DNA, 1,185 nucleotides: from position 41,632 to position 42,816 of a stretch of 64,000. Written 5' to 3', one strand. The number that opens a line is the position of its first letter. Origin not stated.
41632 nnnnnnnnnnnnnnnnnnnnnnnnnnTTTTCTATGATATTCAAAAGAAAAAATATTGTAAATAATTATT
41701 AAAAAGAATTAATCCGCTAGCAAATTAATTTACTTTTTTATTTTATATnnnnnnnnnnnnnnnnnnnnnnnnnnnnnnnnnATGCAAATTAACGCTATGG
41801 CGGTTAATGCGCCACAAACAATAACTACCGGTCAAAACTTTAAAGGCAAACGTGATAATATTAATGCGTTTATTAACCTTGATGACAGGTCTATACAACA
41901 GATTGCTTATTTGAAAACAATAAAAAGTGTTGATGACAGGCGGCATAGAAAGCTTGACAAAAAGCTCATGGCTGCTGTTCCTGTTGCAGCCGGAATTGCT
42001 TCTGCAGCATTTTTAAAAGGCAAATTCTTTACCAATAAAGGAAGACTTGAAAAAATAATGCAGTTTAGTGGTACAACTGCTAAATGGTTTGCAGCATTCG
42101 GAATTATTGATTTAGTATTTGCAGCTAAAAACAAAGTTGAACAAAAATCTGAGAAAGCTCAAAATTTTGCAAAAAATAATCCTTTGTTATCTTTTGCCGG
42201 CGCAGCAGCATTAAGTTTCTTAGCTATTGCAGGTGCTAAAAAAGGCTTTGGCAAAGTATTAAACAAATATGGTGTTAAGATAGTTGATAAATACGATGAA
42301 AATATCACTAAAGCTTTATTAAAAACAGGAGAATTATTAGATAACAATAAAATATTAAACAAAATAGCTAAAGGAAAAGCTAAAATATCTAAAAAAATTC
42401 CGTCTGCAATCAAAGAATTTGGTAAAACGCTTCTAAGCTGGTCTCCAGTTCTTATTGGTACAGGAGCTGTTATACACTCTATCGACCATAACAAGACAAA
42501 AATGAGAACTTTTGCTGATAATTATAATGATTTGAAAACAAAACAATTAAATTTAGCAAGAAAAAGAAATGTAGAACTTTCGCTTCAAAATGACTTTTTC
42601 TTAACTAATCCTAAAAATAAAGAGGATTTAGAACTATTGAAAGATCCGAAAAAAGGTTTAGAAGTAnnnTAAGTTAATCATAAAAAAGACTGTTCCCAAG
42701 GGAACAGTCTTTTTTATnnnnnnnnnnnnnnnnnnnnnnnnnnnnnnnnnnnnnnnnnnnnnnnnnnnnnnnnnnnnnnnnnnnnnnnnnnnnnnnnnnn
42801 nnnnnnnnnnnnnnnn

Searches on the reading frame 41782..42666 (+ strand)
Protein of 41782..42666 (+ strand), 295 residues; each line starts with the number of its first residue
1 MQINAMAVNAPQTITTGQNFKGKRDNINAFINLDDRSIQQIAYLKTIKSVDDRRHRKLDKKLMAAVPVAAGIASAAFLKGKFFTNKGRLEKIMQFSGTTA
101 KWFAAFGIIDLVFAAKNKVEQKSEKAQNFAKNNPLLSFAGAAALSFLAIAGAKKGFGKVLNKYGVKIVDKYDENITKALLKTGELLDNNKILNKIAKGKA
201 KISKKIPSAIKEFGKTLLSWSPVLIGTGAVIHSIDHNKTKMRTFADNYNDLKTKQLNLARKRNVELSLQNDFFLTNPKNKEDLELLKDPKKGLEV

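Call 48: find_encoding_contigs(protein=window:41782-42666:+, flank=1500, max_places=10)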
Protein window:41782-42666:+ (295 aa): 7 contigs read that carry it; 7 places shown.
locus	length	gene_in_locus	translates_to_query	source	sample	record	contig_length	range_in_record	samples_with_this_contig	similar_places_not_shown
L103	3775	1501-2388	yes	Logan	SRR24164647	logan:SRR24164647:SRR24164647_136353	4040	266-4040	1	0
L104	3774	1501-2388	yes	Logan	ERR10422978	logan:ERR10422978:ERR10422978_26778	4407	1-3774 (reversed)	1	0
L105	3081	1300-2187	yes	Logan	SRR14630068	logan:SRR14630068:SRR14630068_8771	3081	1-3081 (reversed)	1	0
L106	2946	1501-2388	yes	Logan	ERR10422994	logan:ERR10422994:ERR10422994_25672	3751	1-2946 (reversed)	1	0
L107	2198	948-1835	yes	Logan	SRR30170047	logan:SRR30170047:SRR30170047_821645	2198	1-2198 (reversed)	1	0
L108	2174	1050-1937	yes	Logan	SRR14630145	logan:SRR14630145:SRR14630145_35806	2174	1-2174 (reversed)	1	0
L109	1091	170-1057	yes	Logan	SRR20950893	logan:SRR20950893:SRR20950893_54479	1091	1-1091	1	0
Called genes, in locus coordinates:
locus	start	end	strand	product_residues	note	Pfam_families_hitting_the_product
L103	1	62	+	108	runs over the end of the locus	?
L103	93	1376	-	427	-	PF00919:UPF0004, PF04055:Radical_SAM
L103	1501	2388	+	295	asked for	-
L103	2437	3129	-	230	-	-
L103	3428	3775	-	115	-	?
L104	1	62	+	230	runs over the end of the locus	?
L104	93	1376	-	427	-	PF00919:UPF0004, PF04055:Radical_SAM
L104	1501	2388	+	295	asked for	-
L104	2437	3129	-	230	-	-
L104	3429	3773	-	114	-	?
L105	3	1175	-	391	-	?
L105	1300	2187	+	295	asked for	-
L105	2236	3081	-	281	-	?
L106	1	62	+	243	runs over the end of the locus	PF12811:BaxI_1, PF01027:Bax1-I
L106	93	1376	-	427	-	PF00919:UPF0004, PF04055:Radical_SAM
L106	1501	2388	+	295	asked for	-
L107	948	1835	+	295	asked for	-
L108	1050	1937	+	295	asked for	-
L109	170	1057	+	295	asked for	-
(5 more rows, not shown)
